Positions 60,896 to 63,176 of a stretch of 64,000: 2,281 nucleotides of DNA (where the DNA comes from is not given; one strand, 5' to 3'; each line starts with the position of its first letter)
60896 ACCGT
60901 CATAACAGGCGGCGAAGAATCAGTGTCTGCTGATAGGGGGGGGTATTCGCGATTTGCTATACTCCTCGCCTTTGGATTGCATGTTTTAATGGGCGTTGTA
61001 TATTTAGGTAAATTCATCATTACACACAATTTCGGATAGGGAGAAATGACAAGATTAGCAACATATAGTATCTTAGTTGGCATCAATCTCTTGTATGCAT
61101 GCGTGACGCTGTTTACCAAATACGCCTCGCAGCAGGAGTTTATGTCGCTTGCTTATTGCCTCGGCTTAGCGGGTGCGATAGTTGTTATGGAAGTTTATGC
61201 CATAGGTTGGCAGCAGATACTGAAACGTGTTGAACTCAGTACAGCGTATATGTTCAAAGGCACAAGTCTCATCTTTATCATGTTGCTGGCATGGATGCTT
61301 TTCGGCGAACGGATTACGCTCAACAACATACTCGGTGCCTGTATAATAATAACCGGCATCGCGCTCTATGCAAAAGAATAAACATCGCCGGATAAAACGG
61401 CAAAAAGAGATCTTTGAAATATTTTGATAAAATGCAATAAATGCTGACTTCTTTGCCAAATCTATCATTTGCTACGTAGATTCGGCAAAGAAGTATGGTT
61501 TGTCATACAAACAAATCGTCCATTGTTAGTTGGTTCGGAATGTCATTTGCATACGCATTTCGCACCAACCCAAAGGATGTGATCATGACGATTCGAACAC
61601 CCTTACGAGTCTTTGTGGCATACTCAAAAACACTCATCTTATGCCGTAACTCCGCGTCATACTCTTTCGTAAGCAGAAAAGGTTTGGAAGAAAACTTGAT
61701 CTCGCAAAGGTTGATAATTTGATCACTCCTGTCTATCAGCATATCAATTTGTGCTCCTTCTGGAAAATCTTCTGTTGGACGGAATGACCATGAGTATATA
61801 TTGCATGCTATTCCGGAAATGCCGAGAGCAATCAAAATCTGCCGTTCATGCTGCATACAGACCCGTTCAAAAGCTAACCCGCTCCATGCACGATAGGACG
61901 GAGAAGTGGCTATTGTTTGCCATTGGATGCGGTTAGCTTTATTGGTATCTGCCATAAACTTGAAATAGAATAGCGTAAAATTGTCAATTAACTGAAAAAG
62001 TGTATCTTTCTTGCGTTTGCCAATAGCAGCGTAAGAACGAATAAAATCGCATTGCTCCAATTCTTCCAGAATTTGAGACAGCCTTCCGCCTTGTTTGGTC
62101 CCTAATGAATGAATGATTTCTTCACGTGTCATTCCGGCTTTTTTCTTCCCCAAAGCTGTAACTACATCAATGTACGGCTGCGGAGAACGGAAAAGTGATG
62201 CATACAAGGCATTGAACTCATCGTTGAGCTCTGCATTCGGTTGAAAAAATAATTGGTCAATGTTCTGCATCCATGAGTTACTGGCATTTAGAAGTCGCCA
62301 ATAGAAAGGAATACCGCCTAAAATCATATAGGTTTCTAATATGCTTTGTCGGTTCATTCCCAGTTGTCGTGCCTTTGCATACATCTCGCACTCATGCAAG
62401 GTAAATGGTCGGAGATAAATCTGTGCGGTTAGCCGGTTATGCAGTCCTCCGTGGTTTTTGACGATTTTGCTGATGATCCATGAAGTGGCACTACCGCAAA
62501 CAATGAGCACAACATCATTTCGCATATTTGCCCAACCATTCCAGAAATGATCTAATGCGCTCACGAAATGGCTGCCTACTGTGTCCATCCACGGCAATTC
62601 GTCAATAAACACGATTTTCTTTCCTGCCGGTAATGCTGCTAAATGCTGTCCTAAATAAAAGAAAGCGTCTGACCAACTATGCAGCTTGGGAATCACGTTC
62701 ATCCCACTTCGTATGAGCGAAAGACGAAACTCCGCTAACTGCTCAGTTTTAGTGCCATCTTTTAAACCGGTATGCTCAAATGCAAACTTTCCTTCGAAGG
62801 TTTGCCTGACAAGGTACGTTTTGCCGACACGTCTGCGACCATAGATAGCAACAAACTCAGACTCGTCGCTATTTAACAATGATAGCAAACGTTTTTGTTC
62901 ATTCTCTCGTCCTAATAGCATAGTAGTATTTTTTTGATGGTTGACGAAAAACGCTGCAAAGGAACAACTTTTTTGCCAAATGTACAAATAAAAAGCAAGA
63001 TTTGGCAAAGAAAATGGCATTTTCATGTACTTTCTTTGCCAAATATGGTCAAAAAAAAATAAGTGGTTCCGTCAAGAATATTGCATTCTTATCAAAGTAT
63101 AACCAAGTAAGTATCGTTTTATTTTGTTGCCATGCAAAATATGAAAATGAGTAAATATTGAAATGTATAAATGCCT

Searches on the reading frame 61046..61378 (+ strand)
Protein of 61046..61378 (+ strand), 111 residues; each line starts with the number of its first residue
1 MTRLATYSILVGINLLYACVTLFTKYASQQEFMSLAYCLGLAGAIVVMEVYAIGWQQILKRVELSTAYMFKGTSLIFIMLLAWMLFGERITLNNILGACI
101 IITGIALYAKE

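Call 16: search_protein_families(library=pfam, proteins=[window:61046-61378:+])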
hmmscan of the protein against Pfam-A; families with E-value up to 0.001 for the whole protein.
window:61046-61378:+ (111 aa): 1 family
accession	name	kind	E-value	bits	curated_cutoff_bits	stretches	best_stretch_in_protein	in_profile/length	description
PF00892.27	EamA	-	1.6e-09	38.6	28.2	1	3-107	32-132/135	EamA-like transporter family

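Call 85: search_protein_families(library=ncbifam, proteins=[window:61046-61378:+], max_evalue=0.01)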
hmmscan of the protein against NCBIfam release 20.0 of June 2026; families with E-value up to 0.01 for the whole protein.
window:61046-61378:+ (111 aa): 10 families
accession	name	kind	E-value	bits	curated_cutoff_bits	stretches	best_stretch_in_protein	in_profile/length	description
NF011625.2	PRK15051.1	equivalog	3.8e-06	27.1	92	1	23-107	26-106/111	4-amino-4-deoxy-L-arabinose-phosphoundecaprenol flippase subunit ArnE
NF002816.2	PRK02971.1-2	equivalog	4e-05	24.1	99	1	36-108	42-116/120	4-amino-4-deoxy-L-arabinose-phosphoundecaprenol flippase subunit ArnF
TIGR03340.1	phn_DUF6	hypoth_equivalog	9.3e-05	22.2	288.15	1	38-106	212-279/281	phosphonate utilization associated putative membrane protein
NF051482.1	EbrB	exception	0.00018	22.1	160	1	54-109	46-102/105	SMR family multidrug efflux transporter EbrB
NF007087.1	PRK09541.1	subfamily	0.00027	21.4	162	1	45-106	37-99/110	EmrE family multidrug efflux SMR transporter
NF033137.0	SMR_qac_int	equivalog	0.00028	21.4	188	1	40-107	28-99/109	Qac family quaternary ammonium compound efflux SMR transporter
NF042984.1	SMR_efflux_EmrE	exception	0.00044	20.6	226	1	56-106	48-99/110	multidrug efflux SMR transporter EmrE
NF007934.1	PRK10650.1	equivalog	0.0015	19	103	1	37-107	35-105/109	multidrug/spermidine efflux SMR transporter subunit MdtI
NF000278.1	SMR_qac_G2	exception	0.0025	18.2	220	1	44-107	33-100/110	quaternary ammonium compound efflux SMR transporter QacG2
NF000067.2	SMR_qac_FL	exception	0.0044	17.5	205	1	14-107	3-100/110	quaternary ammonium compound efflux SMR transporter QacL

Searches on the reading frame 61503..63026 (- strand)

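Call 16: search_protein_families(library=pfam, proteins=[window:61503-63026:-])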
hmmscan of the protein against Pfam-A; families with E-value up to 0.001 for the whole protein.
window:61503-63026:- (507 aa): 3 families
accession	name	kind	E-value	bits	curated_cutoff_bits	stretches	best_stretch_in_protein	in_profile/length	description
PF01637.24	ATPase_2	-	3.4e-14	53.6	33.2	1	39-241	3-220/225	ATPase domain predominantly from Archaea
PF13173.12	AAA_14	-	1.1e-06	29.1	27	1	57-212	3-127/129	AAA domain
PF13191.12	AAA_16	-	3e-06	28.3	32.6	1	37-78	2-46/167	AAA ATPase domain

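Call 85: search_protein_families(library=ncbifam, proteins=[window:61503-63026:-], max_evalue=0.01)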
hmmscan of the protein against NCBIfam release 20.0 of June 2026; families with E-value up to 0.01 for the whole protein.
window:61503-63026:- (507 aa): 0 families
